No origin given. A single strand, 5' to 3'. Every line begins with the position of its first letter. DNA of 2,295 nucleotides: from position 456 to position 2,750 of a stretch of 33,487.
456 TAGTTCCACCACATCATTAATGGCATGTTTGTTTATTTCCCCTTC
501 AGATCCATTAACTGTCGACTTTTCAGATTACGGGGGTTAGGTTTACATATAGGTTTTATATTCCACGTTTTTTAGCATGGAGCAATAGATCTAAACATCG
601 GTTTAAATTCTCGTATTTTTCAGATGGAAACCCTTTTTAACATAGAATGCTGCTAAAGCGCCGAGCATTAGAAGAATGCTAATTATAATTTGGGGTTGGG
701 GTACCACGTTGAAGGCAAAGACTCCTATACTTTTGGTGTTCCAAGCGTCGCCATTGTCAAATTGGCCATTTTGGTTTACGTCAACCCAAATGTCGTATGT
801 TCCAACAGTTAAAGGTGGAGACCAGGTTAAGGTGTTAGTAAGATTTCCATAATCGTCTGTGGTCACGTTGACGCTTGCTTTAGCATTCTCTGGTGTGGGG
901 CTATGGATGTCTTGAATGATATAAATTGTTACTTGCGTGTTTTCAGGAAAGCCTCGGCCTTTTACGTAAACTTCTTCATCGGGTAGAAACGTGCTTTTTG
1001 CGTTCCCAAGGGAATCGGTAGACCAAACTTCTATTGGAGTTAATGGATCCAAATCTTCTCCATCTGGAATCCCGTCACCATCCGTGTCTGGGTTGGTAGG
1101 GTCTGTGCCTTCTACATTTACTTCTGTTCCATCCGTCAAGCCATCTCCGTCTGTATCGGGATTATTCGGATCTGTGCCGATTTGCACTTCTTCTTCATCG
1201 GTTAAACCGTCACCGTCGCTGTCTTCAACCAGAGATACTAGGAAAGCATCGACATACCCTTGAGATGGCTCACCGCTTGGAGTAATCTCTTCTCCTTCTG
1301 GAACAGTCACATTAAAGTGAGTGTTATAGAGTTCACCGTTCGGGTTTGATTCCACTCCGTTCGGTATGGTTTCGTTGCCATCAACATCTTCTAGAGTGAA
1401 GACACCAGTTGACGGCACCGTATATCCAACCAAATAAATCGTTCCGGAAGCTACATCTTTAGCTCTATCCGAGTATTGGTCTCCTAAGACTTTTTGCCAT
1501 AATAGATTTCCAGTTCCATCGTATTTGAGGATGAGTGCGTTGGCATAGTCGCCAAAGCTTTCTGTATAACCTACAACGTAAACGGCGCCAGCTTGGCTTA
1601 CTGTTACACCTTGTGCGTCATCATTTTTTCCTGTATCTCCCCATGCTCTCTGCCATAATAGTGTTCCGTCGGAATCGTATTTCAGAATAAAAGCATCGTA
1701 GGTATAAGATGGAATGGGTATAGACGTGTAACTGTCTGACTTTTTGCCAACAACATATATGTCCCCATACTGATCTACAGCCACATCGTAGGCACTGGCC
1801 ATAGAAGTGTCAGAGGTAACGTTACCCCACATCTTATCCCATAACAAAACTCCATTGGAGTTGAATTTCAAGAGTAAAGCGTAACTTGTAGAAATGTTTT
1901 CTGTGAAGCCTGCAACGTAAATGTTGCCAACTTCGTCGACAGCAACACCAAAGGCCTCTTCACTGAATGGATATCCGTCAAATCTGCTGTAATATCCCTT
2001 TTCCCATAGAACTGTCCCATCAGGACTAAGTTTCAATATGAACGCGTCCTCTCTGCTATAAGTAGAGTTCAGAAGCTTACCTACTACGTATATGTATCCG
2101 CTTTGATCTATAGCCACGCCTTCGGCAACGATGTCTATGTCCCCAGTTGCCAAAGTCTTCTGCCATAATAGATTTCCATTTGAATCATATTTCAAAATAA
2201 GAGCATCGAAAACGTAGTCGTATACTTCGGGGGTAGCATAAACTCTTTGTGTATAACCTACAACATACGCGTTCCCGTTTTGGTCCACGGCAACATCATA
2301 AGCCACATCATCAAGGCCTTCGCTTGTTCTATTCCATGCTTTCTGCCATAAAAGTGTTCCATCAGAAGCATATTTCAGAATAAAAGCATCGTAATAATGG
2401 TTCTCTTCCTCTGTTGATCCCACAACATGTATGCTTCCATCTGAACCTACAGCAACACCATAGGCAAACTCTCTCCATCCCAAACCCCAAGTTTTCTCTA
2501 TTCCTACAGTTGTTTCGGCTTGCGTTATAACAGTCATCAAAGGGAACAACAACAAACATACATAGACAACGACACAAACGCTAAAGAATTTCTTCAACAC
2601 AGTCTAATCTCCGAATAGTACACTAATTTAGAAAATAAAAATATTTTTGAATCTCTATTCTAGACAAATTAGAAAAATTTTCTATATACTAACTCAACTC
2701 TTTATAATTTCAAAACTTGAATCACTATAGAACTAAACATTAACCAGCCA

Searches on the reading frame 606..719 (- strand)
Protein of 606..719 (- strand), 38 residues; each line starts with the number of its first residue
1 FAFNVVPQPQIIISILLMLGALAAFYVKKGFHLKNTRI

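Call 62: search_protein_families(library=ncbifam, proteins=[window:606-719:-], max_evalue=10)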
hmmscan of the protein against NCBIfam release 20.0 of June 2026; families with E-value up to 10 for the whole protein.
seq(38 aa): 1 family
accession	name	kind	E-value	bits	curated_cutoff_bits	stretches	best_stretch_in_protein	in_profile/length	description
NF045529.2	Heimdall-CTERM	domain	0.087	13.3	24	1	12-29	7-24/26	Heimdall-CTERM domain-containing surface protein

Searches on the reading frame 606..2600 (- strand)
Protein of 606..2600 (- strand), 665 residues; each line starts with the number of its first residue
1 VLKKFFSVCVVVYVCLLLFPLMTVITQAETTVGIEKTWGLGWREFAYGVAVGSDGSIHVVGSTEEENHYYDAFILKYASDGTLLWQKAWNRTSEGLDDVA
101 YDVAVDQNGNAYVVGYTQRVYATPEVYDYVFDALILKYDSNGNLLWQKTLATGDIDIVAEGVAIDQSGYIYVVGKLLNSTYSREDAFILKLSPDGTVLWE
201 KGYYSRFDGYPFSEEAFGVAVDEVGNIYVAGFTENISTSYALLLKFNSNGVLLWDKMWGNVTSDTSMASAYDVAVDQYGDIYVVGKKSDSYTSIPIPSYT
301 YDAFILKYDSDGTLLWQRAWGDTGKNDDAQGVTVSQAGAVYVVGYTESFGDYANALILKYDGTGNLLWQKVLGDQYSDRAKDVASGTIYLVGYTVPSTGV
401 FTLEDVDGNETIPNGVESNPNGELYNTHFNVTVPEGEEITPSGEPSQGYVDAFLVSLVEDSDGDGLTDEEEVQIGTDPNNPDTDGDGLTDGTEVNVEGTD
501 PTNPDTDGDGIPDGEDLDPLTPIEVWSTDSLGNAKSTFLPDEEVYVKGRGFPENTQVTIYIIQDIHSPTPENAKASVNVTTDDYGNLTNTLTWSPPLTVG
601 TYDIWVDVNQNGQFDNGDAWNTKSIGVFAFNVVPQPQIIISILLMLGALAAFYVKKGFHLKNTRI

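Call 11: search_protein_families(library=pfam, proteins=[window:606-2600:-], max_evalue=10)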
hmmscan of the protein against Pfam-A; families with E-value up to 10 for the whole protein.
window:606-2600:- (665 aa): 7 families
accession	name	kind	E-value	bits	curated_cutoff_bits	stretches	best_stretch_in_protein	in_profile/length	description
PF18884.5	TSP3_bac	-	4.3e-20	71.7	25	3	460-481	1-22/22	Bacterial TSP3 repeat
PF06739.17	SBBP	-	8.1e-16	58.1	20.5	6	98-117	13-32/38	Beta-propeller repeat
PF17164.10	DUF5122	-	6.6e-06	26.7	27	1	53-83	2-32/36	Domain of unknown function (DUF5122) beta-propeller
PF06977.17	SdiA-regulated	-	0.00097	18.8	21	1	134-174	195-240/249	SdiA-regulated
PF08918.16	PhoQ_Sensor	-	0.0039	17.6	22.9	1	123-149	65-91/179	PhoQ Sensor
PF20009.4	GEVED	-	0.073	14.3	24.4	1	602-622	2-22/78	GEVED domain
PF15533.11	Ntox33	-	2.5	9.1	28.4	0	266-296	31-60/65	Bacterial toxin 33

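Call 12: search_protein_families(library=ncbifam, proteins=[window:606-2600:-], max_evalue=10)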
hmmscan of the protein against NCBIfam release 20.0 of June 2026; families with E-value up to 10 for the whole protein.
window:606-2600:- (665 aa): 9 families
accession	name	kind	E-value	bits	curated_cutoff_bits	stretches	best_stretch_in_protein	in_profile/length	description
NF047494.1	Lepto_SBBP_lipo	equivalog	5.6e-41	140.7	400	3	238-393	102-264/466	SBBP repeat beta-propeller lipoprotein, LipL53 family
TIGR02608.1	delta_60_rpt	domain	2.7e-24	84.8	76.5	6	46-83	3-40/55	delta-60 repeat domain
NF033765.2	gliding_CglD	equivalog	2e-07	29.2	400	2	458-514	264-327/1124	adventurous gliding motility lipoprotein CglD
NF047639.1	throspo3_MtsD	equivalog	0.0043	15.2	800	1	459-517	459-521/651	cell-cell cohesion protein MtsD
NF040613.1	F420_dehyd_FpoJ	exception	0.017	15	110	1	605-657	27-78/81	F420H2 dehydrogenase subunit FpoJ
NF038124.1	PEP_CTERM_TLD_A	exception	0.032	13.8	100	1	611-655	189-233/235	PEP_CTERM-anchored TLD domain-containing protein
NF008077.0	PRK10815.1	equivalog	0.04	12.6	497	1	122-149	73-100/488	two-component system sensor histidine kinase PhoQ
NF047638.1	throspo3_MtsC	equivalog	0.53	9.1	350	1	458-518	64-125/428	cell-cell cohesion MYXO-CTERM protein MtsC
NF042425.1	Amuc_1099_fam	equivalog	0.71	9.4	50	1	459-482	128-151/321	Amuc_1099 family pilus-like system protein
